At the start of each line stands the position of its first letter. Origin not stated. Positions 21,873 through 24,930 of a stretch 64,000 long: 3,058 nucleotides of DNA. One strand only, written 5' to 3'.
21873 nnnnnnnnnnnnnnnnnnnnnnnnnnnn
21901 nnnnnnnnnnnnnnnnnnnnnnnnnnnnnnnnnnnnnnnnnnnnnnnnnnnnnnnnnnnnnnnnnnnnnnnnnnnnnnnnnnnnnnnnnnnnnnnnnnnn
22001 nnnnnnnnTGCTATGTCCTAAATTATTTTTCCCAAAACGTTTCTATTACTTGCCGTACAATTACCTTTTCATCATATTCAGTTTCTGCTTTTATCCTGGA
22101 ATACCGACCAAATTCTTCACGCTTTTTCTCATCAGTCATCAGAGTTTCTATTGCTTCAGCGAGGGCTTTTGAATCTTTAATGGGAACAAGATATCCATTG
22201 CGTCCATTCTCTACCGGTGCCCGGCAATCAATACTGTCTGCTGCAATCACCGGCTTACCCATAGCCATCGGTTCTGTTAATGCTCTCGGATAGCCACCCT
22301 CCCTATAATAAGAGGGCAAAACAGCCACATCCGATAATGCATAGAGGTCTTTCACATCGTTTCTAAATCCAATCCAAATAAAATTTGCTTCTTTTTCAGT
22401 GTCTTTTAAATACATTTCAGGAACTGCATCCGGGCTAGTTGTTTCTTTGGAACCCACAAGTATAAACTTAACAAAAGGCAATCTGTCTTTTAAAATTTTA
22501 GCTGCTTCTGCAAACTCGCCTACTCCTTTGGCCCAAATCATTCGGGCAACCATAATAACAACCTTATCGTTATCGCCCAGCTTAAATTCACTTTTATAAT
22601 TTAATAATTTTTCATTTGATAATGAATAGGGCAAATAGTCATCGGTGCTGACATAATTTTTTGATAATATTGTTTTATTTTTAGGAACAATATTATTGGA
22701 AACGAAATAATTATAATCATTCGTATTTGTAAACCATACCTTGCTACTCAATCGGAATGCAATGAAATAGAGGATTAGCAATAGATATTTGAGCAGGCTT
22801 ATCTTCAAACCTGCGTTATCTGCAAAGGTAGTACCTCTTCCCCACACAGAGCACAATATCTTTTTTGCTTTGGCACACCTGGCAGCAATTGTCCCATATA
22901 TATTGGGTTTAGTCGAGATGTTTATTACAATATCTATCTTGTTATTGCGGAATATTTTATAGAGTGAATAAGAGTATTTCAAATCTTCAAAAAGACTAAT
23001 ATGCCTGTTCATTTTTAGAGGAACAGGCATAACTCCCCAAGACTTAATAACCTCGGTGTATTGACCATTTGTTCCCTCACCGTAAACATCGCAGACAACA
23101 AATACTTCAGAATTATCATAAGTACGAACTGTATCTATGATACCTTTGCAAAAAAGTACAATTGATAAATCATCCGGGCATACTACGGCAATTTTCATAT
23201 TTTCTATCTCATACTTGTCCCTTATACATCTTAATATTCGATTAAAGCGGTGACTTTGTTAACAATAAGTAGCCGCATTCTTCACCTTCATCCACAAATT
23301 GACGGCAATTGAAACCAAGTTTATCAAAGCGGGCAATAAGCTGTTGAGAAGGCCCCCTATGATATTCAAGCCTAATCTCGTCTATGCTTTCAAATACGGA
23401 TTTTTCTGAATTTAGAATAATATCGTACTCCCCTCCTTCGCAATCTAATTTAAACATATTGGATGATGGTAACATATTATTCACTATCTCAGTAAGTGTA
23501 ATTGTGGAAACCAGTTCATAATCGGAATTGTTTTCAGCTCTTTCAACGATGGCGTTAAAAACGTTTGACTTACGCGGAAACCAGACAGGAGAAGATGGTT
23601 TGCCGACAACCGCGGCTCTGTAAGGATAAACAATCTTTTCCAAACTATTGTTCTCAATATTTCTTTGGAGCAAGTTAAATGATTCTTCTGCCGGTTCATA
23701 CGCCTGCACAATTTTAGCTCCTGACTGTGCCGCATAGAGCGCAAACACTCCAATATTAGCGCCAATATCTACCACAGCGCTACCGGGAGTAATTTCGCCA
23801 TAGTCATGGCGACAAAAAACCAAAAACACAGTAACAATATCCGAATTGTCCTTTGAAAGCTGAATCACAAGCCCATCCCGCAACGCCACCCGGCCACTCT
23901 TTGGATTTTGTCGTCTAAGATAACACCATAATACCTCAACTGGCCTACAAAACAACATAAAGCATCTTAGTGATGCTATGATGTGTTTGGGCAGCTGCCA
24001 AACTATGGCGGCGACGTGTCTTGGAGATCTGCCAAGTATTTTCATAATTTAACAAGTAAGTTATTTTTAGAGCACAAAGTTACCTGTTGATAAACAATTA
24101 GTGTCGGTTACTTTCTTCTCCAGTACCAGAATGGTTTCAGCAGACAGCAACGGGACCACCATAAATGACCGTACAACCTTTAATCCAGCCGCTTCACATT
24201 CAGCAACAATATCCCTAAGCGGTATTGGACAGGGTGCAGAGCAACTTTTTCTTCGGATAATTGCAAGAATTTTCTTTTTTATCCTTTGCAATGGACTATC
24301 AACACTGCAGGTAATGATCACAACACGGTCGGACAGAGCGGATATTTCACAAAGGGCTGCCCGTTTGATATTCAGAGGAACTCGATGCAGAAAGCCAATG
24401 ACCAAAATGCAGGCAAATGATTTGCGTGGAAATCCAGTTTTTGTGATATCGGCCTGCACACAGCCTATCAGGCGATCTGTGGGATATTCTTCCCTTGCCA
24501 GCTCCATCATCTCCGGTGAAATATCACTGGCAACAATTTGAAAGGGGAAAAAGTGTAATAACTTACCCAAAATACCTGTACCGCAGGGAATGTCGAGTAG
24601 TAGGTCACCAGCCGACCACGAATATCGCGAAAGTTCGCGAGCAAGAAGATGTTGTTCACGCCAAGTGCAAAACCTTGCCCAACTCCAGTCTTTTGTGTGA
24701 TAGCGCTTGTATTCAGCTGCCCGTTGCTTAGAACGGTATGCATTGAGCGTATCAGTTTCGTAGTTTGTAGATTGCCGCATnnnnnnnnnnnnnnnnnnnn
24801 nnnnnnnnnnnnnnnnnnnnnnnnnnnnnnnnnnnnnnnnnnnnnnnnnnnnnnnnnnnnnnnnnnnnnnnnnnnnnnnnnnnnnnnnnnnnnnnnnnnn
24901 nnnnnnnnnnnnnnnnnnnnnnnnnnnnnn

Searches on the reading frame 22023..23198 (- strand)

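Call 6: search_protein_families(library=pfam, proteins=[window:22023-23198:-], max_evalue=0.001)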
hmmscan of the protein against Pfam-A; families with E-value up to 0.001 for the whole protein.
window:22023-23198:- (391 aa): 3 families
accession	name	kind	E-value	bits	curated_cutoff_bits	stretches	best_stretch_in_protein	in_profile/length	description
PF00534.26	Glycos_transf_1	-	9e-32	110.4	26.4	1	204-368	8-170/172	Glycosyl transferases group 1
PF13692.12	Glyco_trans_1_4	-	7e-29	101.4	27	1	212-356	2-142/142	Glycosyl transferases group 1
PF13477.12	Glyco_trans_4_2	-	9e-09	36.1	23.4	1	56-140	47-129/139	Glycosyl transferase 4-like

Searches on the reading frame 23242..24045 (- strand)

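Call 6: search_protein_families(library=pfam, proteins=[window:23242-24045:-], max_evalue=0.001)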
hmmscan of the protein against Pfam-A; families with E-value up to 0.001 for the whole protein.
window:23242-24045:- (267 aa): 2 families
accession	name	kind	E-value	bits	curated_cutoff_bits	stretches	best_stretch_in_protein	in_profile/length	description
PF05050.19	Methyltransf_21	-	6e-11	43.2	22.7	1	93-259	1-171/173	Methyltransferase FkbM domain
PF02475.24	TRM5-TYW2_MTfase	-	3.3e-05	24.3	28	1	86-144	35-94/164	TRM5/TYW2 methyltransferase domain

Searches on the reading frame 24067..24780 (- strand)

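Call 6: search_protein_families(library=pfam, proteins=[window:24067-24780:-], max_evalue=0.001)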
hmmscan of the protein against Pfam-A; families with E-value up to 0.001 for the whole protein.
window:24067-24780:- (237 aa): 5 families
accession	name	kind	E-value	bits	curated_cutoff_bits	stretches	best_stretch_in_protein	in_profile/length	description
PF08241.18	Methyltransf_11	-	9.5e-12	45.8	21.2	1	62-146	1-83/95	Methyltransferase domain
PF13649.12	Methyltransf_25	-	3.7e-11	44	27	1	62-147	2-90/97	Methyltransferase domain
PF13489.12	Methyltransf_23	-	7.6e-08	32.7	27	1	43-203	6-162/164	Methyltransferase domain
PF08242.18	Methyltransf_12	-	8.1e-07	30.1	30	1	62-143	1-85/98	Methyltransferase domain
PF13847.12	Methyltransf_31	-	0.00015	22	27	1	60-161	6-113/145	Methyltransferase domain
